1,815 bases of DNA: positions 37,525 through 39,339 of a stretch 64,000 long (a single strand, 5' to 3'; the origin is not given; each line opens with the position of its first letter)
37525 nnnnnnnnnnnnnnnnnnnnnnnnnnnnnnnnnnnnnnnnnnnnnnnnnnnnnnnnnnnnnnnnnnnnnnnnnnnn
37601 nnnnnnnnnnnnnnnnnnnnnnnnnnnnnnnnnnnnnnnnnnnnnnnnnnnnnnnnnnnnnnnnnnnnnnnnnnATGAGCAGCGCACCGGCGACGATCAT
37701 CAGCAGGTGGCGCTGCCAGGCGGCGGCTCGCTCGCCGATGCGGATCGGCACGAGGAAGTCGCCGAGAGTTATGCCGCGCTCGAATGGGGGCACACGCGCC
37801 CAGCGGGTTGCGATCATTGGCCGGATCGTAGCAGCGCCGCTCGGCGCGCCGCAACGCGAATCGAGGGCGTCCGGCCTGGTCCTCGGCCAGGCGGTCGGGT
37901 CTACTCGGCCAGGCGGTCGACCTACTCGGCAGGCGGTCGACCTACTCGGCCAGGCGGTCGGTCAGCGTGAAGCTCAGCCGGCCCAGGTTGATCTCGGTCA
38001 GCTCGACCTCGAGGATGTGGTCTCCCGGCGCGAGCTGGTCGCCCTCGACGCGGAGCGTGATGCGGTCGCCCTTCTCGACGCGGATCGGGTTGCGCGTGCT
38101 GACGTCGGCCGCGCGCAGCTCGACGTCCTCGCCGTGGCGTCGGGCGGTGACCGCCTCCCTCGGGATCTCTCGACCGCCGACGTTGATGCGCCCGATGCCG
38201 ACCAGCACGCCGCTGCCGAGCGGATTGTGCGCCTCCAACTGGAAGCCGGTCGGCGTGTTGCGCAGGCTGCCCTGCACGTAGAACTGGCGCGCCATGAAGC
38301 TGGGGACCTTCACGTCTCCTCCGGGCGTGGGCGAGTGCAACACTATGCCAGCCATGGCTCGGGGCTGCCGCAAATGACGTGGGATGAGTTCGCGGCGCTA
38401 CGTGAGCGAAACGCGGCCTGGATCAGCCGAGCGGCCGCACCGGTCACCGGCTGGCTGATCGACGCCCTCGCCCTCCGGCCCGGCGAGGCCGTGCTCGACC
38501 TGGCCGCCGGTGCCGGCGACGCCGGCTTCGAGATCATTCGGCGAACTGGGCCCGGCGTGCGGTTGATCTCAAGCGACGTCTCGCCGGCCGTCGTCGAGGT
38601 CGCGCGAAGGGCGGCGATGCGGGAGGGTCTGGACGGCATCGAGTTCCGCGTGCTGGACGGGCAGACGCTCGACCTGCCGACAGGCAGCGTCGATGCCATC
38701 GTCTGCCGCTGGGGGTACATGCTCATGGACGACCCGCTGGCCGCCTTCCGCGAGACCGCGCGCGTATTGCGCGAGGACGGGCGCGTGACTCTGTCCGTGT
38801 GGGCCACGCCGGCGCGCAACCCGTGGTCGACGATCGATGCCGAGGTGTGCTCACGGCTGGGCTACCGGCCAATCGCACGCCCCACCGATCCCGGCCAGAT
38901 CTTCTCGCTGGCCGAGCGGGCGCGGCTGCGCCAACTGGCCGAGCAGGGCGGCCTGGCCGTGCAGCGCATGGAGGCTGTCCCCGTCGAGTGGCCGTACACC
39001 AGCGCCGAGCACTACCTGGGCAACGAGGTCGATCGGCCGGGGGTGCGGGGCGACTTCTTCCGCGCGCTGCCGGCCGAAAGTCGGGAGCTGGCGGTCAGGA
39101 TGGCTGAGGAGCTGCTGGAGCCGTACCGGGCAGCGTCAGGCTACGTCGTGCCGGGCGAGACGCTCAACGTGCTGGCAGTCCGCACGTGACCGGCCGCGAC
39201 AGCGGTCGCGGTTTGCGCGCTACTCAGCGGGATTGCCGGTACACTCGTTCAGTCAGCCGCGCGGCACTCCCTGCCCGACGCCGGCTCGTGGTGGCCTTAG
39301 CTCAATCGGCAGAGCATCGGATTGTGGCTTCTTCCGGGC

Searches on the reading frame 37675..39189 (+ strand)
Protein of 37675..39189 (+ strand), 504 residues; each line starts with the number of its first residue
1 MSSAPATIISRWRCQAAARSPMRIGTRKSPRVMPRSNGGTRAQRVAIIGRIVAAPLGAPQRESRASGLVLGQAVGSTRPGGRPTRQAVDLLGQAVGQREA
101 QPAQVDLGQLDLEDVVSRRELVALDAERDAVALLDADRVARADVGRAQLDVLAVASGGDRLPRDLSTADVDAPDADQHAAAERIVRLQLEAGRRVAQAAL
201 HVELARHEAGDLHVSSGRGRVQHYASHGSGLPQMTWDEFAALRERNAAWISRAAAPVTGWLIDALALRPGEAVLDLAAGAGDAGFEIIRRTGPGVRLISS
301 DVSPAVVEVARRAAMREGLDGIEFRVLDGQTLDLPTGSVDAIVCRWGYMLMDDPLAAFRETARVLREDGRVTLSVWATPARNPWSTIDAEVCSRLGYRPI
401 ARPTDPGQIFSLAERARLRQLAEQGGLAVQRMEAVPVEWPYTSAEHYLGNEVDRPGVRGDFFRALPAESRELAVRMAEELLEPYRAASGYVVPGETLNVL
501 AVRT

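Call 7: search_protein_families(library=pfam, proteins=[window:37675-39189:+])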
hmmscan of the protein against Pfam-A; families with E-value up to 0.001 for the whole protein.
window:37675-39189:+ (504 aa): 7 families
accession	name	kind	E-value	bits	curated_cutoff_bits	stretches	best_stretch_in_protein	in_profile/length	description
PF13847.12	Methyltransf_31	-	5.9e-16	58.9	27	1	268-377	2-113/145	Methyltransferase domain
PF13649.12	Methyltransf_25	-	1.9e-15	57.7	27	1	273-369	1-97/97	Methyltransferase domain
PF08241.18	Methyltransf_11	-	1.9e-14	54.5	21.2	1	274-371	1-93/95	Methyltransferase domain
PF01209.24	Ubie_methyltran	-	8.7e-13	48.6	20.1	1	263-372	41-150/233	ubiE/COQ5 methyltransferase family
PF08242.18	Methyltransf_12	-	7.1e-08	33.5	30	1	274-371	1-98/98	Methyltransferase domain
PF13489.12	Methyltransf_23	-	9.7e-08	32.4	27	1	264-429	15-161/164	Methyltransferase domain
PF05175.20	MTS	-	0.00064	19.8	23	0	260-344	22-104/170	Methyltransferase small domain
